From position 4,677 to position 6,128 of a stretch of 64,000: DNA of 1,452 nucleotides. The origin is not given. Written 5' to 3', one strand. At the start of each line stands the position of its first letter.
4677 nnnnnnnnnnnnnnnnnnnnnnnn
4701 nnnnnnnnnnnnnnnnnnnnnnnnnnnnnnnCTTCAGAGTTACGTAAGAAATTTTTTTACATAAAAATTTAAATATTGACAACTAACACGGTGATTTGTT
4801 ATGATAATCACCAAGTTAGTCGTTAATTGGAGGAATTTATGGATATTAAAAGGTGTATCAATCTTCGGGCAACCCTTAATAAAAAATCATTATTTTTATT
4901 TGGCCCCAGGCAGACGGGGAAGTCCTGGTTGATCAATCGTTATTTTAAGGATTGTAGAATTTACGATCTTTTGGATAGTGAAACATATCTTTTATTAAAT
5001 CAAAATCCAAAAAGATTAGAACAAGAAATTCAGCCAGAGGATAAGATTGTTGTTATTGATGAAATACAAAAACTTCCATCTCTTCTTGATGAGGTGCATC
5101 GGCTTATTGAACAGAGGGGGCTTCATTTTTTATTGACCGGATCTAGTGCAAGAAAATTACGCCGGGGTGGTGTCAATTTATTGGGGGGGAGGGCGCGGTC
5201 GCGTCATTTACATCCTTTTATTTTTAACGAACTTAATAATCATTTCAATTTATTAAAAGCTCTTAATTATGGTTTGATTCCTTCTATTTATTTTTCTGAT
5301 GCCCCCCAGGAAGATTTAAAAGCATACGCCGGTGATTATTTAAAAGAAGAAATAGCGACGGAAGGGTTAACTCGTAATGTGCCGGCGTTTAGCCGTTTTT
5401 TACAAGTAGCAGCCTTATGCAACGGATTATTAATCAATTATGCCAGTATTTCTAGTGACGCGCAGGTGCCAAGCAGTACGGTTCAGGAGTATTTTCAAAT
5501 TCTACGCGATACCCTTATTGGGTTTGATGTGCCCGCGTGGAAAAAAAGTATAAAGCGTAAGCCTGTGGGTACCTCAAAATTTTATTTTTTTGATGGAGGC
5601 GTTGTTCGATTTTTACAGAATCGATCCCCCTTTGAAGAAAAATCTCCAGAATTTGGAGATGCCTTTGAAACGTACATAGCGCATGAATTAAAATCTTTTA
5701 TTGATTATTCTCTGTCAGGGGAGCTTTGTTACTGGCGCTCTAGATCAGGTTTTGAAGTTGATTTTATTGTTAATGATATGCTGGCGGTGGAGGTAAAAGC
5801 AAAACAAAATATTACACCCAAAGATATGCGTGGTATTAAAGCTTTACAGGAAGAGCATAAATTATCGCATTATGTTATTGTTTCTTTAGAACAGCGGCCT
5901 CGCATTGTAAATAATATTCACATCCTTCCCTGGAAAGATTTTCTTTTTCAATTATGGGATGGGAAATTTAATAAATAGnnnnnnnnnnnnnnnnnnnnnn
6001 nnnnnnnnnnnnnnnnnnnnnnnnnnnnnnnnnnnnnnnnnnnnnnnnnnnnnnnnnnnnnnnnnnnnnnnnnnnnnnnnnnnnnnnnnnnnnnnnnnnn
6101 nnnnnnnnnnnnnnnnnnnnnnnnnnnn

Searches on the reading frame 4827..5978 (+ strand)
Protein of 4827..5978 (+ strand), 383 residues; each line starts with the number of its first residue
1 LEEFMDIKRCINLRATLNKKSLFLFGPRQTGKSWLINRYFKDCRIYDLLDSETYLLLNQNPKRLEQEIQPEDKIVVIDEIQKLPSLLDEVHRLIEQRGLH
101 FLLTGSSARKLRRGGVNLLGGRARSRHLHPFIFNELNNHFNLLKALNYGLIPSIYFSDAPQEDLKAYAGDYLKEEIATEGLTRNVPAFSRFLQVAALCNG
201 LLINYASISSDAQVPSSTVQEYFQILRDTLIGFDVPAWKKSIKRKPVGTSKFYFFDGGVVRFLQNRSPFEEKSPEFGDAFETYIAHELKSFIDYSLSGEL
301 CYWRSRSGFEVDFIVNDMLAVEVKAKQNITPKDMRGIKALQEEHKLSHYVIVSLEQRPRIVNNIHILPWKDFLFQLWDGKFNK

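Call 79: search_protein_families(library=pfam, proteins=[window:4827-5978:+], max_evalue=0.00001)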
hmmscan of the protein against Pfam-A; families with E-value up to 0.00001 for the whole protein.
window:4827-5978:+ (383 aa): 2 families
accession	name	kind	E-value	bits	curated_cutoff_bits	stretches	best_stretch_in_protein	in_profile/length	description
PF13635.12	DUF4143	-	2.3e-28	99.4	28.1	1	175-325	3-159/160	Domain of unknown function (DUF4143)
PF13173.12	AAA_14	-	3.7e-22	79.1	27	1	19-136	2-128/129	AAA domain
